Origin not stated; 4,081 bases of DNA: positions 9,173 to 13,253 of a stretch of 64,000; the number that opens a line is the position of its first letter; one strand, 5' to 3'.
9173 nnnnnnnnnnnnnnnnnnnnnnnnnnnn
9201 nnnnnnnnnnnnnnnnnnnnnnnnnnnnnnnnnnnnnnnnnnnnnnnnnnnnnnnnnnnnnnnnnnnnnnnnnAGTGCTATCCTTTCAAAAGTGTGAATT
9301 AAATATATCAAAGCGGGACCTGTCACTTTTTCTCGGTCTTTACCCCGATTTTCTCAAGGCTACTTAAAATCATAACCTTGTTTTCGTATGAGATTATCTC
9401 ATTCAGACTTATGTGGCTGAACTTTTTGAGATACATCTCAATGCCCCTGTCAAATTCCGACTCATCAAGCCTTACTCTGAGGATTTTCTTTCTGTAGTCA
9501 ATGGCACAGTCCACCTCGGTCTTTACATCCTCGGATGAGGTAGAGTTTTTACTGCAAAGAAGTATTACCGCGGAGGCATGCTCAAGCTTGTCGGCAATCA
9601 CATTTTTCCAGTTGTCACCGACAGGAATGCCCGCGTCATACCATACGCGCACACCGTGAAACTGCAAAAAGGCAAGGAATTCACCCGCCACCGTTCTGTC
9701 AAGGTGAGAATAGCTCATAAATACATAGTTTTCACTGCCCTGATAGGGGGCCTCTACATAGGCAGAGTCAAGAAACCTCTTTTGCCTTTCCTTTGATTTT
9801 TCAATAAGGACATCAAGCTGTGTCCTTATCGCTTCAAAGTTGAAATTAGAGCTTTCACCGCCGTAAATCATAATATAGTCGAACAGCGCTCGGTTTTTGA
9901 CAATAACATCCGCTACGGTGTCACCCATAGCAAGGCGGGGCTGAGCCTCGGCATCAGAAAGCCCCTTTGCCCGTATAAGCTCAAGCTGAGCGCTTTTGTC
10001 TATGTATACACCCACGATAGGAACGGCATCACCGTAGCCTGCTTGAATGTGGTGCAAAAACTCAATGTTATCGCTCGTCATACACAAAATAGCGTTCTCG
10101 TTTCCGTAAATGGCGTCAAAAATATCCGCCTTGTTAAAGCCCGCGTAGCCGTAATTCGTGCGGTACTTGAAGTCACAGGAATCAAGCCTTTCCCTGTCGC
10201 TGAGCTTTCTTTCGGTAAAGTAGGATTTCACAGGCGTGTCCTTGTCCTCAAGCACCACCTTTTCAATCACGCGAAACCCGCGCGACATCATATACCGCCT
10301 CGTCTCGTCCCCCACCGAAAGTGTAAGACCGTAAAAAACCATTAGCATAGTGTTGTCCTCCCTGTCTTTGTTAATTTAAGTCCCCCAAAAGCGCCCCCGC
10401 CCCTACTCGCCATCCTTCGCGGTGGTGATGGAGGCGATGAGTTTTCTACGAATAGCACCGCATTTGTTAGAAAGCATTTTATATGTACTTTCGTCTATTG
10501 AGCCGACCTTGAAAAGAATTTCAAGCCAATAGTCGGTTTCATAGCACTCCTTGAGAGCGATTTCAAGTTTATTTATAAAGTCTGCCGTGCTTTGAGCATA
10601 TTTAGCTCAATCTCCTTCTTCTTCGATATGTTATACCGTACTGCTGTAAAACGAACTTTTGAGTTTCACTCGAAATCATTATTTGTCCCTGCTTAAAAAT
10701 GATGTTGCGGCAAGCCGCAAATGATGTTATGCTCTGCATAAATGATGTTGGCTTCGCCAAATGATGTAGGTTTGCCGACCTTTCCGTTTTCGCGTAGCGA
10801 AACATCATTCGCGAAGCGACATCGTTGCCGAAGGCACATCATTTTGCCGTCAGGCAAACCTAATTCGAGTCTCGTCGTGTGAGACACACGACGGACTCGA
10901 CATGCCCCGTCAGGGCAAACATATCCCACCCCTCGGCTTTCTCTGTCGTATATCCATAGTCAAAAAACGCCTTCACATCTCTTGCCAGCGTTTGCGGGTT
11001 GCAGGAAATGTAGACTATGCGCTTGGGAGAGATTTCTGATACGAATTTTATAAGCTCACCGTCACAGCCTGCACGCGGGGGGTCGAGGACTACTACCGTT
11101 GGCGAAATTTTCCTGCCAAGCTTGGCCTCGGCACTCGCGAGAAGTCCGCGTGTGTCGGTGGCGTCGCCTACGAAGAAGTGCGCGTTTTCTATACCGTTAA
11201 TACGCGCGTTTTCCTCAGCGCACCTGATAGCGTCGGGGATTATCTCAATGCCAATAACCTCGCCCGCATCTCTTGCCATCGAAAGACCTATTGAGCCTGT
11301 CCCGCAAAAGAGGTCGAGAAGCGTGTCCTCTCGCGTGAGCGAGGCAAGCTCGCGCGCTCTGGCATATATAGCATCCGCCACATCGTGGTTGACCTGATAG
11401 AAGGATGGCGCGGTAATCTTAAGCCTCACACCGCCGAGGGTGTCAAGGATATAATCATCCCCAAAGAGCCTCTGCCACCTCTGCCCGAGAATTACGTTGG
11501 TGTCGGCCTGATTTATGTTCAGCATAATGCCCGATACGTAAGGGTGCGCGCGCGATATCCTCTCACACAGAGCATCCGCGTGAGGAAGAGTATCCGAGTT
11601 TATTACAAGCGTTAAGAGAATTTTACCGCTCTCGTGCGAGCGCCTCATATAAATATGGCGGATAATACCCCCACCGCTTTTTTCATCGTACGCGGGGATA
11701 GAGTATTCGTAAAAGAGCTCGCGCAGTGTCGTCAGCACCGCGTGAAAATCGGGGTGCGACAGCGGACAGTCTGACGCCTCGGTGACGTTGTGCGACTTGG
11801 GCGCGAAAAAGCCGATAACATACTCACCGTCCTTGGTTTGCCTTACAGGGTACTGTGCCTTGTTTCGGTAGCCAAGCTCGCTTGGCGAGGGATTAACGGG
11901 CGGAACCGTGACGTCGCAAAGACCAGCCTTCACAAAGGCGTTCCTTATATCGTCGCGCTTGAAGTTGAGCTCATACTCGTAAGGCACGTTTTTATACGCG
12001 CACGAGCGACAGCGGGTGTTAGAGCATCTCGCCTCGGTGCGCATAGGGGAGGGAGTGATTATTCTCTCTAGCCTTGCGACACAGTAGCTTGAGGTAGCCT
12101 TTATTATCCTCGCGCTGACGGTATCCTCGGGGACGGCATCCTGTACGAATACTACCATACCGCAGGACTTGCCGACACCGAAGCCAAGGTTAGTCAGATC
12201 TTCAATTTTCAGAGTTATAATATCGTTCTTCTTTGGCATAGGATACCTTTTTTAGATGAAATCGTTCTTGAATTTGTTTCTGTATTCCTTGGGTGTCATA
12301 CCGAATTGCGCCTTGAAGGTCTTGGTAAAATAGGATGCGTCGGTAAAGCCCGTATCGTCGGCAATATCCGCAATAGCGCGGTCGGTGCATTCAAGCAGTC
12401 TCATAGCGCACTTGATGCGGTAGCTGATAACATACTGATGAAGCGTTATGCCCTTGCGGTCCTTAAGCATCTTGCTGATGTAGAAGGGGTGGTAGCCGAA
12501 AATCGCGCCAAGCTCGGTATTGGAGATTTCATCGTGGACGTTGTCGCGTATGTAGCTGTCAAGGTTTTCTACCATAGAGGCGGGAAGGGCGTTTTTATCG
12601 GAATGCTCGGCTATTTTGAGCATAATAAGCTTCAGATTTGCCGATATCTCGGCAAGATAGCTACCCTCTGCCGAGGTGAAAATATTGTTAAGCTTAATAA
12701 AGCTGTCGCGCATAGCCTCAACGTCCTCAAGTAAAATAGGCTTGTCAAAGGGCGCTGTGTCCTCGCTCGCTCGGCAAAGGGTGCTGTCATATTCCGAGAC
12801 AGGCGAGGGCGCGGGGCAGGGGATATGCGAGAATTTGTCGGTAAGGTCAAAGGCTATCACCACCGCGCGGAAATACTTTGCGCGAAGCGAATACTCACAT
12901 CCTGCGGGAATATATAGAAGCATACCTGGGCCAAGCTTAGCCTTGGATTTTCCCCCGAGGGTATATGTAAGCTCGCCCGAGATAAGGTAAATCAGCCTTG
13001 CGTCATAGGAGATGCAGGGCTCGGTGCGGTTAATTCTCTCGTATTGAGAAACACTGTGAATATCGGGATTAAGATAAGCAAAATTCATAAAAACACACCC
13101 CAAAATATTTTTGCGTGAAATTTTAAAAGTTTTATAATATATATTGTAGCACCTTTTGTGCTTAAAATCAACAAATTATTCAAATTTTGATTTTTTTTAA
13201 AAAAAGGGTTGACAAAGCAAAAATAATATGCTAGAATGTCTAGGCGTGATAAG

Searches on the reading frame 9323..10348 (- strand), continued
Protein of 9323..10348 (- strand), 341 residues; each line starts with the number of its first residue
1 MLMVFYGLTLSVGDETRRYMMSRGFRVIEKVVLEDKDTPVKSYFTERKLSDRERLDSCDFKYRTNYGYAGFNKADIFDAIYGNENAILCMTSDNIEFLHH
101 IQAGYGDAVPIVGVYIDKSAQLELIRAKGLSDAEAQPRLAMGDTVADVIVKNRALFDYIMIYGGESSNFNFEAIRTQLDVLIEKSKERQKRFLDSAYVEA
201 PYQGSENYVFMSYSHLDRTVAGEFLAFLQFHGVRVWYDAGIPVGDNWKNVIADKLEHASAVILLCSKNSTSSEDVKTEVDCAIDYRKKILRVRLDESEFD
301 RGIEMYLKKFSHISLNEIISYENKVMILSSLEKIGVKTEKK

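Call 43: find_encoding_contigs(protein=P0132, flank=8000, max_places=2)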
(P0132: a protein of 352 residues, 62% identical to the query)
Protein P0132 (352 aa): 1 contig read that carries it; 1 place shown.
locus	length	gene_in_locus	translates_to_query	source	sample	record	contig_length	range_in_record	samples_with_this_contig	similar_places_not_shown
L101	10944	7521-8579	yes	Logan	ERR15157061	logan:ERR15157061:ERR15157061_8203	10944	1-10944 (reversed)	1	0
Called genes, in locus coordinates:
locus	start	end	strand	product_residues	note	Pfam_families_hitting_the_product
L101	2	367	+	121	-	?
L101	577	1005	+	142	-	PF02699:YajC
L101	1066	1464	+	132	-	PF12670:DUF3792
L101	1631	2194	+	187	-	PF09419:PGP_phosphatase, PF13419:HAD_2, PF00702:Hydrolase, PF13242:Hydrolase_like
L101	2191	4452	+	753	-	PF13175:AAA_15 (weak), PF13476:AAA_23, PF13514:AAA_27, PF02463:SMC_N (weak), PF13558:SbcC_Walker_B (weak)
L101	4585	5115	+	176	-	PF02482:Ribosomal_S30AE, PF16321:Ribosom_S30AE_C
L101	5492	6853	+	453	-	PF01938:TRAM, PF05958:tRNA_U5-meth_tr, PF03602:Cons_hypoth95, PF05175:MTS (weak), PF09445:Methyltransf_15 (weak), PF13649:Methyltransf_25, PF13847:Methyltransf_31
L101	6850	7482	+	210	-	-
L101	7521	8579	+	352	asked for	PF08937:ThsB_TIR, PF13676:TIR_2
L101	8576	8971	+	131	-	-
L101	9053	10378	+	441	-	PF02040:ArsB (weak), PF03600:CitMHS, PF06808:DctM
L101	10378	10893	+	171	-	-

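Call 69: search_protein_families(library=padloc, proteins=[L099:9979-10761:+, L099:7335-7784:+, L101:6850-7482:+, L101:8576-8971:+, L097:6562-7146:+, L097:7290-7973:+, L001:7618-8541:+], max_evalue=0.001)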
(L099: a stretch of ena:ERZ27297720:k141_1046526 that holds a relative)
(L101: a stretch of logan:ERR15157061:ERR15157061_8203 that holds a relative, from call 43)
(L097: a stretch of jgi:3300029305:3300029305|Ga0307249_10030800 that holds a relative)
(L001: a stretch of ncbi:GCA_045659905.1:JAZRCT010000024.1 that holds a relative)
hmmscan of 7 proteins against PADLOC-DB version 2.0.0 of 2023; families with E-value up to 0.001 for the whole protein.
L099:9979-10761:+ (260 aa): 0 families

L099:7335-7784:+ (149 aa): 0 families

L101:6850-7482:+ (210 aa): 0 families

L101:8576-8971:+ (131 aa): 0 families

L097:6562-7146:+ (194 aa): 0 families

L097:7290-7973:+ (227 aa): 0 families

L001:7618-8541:+ (307 aa): 0 families

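Call 72: search_protein_families(library=pfam, proteins=[L001:7618-8541:+, L001:9685-9924:+, L099:7335-7784:+, L099:9979-10761:+, L101:6850-7482:+, L101:8576-8971:+, L097:7290-7973:+, L097:6562-7146:+], max_evalue=1)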
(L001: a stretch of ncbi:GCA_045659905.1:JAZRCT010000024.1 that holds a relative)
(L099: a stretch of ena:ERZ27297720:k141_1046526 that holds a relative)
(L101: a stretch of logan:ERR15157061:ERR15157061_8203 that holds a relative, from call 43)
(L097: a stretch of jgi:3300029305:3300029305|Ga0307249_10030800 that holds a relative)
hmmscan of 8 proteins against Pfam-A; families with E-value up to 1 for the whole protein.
L001:7618-8541:+ (307 aa): 4 families
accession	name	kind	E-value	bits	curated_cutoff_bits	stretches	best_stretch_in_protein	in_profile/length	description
PF13395.12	HNH_4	-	0.0025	18.2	22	1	104-135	20-51/54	HNH endonuclease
PF01844.29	HNH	-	0.011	16.3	21.4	1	103-123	15-35/47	HNH endonuclease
PF20277.3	CTD11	-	0.032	15.2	27.7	0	169-226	82-137/138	C-terminal domain 11 of the ABC-three component (ABC-3C) systems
PF01233.25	NMT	-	0.19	12.1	25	0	127-154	50-77/160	Myristoyl-CoA:protein N-myristoyltransferase, N-terminal domain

L001:9685-9924:+ (79 aa): 2 families
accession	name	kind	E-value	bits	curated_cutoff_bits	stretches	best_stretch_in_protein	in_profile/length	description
PF19942.4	DUF6404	-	0.048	14.5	27.6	1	18-76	50-109/115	Family of unknown function (DUF6404)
PF06522.17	B12D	-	0.16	11.8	21.5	1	49-69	9-34/54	NADH-ubiquinone reductase complex 1 MLRQ subunit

L099:7335-7784:+ (149 aa): 24 families
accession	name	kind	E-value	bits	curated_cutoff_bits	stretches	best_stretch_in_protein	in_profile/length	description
PF09723.15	Zn_ribbon_8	-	0.0004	20.8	34.4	1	64-76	4-16/41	Zinc ribbon domain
PF14353.12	CpXC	-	0.00061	20.2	25.4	1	65-104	37-76/121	CpXC protein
PF07754.17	HVO_2753_ZBP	-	0.0054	17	33.2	1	65-75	16-26/46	Small zinc finger protein HVO_2753-like, Zn-binding pocket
PF24441.1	DUF7560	-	0.0096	16.1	27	1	62-79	2-19/44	Family of unknown function (DUF7560)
PF25164.1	CoiA_N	-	0.01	15.8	26.3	0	14-27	15-28/50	Competence protein CoiA, N-terminal domain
PF23783.1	Zn_ribbon_TiaS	-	0.022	14.9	27.3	1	18-32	3-17/41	TiaS C-terminal zinc ribbon domain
PF08271.17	Zn_Ribbon_TF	-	0.025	14.6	29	0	64-78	18-32/43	TFIIB zinc-binding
PF14803.11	Zn_ribbon_Nudix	-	0.041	14.3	25.6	0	18-28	2-12/34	Nudix N-terminal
PF12760.12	Zn_ribbon_IS1595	-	0.045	14.2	25.4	0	66-77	19-30/46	Transposase zinc-ribbon domain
PF13240.11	Zn_Ribbon_1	-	0.046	14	25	0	18-27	1-10/23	zinc-ribbon domain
PF01363.27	FYVE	-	0.069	13.7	27.8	0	11-26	19-34/67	FYVE zinc finger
PF08772.16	Zn_ribbon_NOB1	-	0.093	13.3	24.9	0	14-25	21-32/72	Nin one binding (NOB1) Zn-ribbon like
PF01155.25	HypA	-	0.12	12.9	28.9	1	10-74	64-95/112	Hydrogenase/urease nickel incorporation, metallochaperone, hypA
PF23548.1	Zn_ribbon_FGT1_2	-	0.12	12.4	27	0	7-30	13-34/35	FORGETTER1 second zinc ribbon domain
PF24460.1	DUF7575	-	0.12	12.2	28.5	0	67-73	5-11/28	Domain of unknown function (DUF7575)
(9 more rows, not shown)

L099:9979-10761:+ (260 aa): 1 family
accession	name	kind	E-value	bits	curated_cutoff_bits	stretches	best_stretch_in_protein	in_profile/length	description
PF03167.25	UDG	-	0.00013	22.5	24.3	1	91-235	30-123/141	Uracil DNA glycosylase superfamily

L101:6850-7482:+ (210 aa): 0 families

L101:8576-8971:+ (131 aa): 0 families

L097:7290-7973:+ (227 aa): 0 families

L097:6562-7146:+ (194 aa): 2 families
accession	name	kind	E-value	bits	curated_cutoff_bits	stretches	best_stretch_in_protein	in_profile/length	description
PF05569.17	Peptidase_M56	-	0.017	14.7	31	1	9-96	3-92/296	BlaR1 peptidase M56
PF20777.4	KH_SLS1_2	-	0.025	15.4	27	1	126-163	13-52/63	SLS1 protein second KH domain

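Call 76: find_related_loci(query=A2, collection=viral_contigs, flank=6000)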
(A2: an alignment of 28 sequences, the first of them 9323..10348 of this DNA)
Query A2 (341 aa) in viral_contigs; peptide patterns used: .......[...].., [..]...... (x = any residue, [..] = any of these).
58 stretches matched a pattern, but none encodes a relative of the query by tblastn (E <= 1e-3).

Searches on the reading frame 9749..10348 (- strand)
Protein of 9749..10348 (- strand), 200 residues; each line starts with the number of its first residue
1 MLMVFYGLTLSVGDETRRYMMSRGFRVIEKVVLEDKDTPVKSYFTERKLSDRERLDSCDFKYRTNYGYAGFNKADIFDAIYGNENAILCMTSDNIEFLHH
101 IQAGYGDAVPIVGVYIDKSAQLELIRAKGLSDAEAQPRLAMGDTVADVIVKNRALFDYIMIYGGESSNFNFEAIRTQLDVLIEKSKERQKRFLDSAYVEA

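Call 54: search_solved_structures(query=A4, max_evalue=10, show_alignments=3)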
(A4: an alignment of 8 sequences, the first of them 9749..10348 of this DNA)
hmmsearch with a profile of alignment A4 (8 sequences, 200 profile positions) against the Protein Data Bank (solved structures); distinct sequences matched with E-value up to 10: 0.

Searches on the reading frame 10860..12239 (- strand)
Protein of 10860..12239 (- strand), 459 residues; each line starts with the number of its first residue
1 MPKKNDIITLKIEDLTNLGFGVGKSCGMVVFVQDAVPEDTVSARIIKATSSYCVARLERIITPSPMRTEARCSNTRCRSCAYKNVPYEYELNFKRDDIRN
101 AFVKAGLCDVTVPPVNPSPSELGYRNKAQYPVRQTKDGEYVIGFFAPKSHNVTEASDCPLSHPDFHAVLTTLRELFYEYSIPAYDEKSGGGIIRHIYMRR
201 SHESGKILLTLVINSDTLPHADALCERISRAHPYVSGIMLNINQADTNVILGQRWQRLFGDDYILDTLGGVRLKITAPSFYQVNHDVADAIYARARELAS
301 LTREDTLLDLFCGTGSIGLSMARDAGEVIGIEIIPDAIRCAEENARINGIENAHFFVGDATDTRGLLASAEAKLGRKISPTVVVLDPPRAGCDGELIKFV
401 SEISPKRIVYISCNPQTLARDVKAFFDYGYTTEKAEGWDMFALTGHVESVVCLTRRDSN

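Call 3: search_protein_families(library=pfam, proteins=[window:10860-12239:-], max_evalue=0.1)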
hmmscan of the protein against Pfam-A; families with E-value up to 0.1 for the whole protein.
window:10860-12239:- (459 aa): 15 families
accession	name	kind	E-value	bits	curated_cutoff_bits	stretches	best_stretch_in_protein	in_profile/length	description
PF05958.17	tRNA_U5-meth_tr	-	1.1e-23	84.3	23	1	259-455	154-356/357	tRNA (Uracil-5-)-methyltransferase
PF13847.12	Methyltransf_31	-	1.6e-12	47.8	27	1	303-362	3-65/145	Methyltransferase domain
PF09445.16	Methyltransf_15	-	5.8e-08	32.9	22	1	306-393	3-85/165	RNA cap guanine-N2 methyltransferase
PF13649.12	Methyltransf_25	-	8.1e-08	33.3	27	1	308-364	2-59/97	Methyltransferase domain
PF02475.24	TRM5-TYW2_MTfase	-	6e-07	30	28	1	294-359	27-95/164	TRM5/TYW2 methyltransferase domain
PF01938.26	TRAM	-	2.3e-06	27.8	21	1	6-55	6-58/61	TRAM domain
PF05175.20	MTS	-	3.3e-06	27.3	23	1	303-363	31-93/170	Methyltransferase small domain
PF03602.21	Cons_hypoth95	-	3.6e-06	27.2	24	1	302-411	40-150/182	Conserved hypothetical protein 95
PF01135.25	PCMT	-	0.00033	20.9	20.3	1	290-361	60-134/210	Protein-L-isoaspartate(D-aspartate) O-methyltransferase (PCMT)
PF08241.18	Methyltransf_11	-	0.00072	20.6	21.2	1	308-363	1-54/95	Methyltransferase domain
PF01555.25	N6_N4_Mtase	-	0.0016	18.9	26.7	1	299-342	177-220/221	DNA methylase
PF01170.24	UPF0020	-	0.0016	18.6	22.3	1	297-357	22-108/197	RMKL-like, methyltransferase domain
PF06325.19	PrmA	-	0.0018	18.3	22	1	303-356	161-214/296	Ribosomal protein L11 methyltransferase (PrmA)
PF01209.24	Ubie_methyltran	-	0.0085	15.9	20.1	1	300-361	44-108/233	ubiE/COQ5 methyltransferase family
PF02390.23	Methyltransf_4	-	0.023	14.6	24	1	306-362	4-62/173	Putative methyltransferase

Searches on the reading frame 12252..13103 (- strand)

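Call 3: search_protein_families(library=pfam, proteins=[window:12252-13103:-], max_evalue=0.1)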
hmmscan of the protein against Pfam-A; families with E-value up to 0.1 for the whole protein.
window:12252-13103:- (283 aa): 3 families
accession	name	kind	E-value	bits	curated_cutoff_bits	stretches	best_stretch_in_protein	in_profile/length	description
PF12833.13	HTH_18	-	9.3e-21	74.4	33.6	1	200-276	3-79/80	Helix-turn-helix domain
PF00165.29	HTH_AraC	-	5.1e-17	62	26.6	1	237-276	1-42/42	Bacterial regulatory helix-turn-helix proteins, AraC family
PF07883.17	Cupin_2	-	6.1e-06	26.3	27.2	1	36-75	20-58/70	Cupin domain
